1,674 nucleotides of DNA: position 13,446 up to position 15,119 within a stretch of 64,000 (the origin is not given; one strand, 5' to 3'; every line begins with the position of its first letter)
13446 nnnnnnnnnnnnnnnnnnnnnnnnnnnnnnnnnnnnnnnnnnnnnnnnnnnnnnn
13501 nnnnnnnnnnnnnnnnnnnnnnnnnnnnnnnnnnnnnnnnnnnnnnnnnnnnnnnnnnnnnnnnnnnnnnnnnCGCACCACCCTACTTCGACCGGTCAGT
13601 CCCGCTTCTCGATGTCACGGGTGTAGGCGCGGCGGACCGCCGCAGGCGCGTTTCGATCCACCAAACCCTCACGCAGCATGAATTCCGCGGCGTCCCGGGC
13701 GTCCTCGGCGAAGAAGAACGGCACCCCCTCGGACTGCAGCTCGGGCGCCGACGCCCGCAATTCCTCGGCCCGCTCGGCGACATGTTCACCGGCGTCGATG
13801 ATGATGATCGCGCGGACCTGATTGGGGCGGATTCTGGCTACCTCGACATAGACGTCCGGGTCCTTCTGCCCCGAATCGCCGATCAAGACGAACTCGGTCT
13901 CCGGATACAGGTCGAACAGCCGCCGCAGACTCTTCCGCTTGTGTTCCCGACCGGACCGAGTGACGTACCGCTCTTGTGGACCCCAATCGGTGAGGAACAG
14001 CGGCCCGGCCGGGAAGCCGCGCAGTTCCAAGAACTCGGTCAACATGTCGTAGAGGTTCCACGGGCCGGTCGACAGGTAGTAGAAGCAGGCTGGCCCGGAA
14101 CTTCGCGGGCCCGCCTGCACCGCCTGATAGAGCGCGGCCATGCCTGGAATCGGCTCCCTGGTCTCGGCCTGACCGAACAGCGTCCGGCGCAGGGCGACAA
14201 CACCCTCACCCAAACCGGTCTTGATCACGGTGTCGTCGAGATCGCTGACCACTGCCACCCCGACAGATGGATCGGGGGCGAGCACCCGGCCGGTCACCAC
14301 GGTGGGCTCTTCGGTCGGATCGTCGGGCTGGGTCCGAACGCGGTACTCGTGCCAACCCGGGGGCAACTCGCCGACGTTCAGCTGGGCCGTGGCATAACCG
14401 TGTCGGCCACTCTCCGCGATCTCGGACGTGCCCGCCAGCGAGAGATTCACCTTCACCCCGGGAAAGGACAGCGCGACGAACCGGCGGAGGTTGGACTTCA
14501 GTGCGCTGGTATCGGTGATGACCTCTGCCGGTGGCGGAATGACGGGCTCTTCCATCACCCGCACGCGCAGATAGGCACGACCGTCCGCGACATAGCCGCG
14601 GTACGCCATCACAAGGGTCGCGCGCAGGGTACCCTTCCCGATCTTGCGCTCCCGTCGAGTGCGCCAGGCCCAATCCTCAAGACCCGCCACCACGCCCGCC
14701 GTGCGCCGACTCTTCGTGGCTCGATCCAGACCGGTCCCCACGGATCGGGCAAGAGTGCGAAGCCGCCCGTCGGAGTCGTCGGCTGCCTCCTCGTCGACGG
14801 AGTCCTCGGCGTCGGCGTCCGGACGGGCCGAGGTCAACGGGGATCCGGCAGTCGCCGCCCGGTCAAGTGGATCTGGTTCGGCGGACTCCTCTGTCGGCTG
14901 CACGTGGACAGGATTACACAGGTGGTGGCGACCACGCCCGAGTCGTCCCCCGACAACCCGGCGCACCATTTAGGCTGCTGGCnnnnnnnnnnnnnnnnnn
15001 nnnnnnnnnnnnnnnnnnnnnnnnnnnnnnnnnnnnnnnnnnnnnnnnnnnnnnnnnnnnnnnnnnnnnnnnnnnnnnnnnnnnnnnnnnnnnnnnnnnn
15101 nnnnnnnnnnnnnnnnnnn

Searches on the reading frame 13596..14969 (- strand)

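Call 95: search_protein_families(library=pfam, proteins=[window:13596-14969:-], max_evalue=0.00001)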
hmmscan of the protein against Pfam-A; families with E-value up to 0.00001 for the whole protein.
window:13596-14969:- (457 aa): 1 family
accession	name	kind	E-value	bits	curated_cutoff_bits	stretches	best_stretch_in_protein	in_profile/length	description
PF09949.15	APP1_cat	-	1.5e-46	158.6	27.1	1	238-390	1-152/154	Phosphatidate phosphatase APP1, catalytic domain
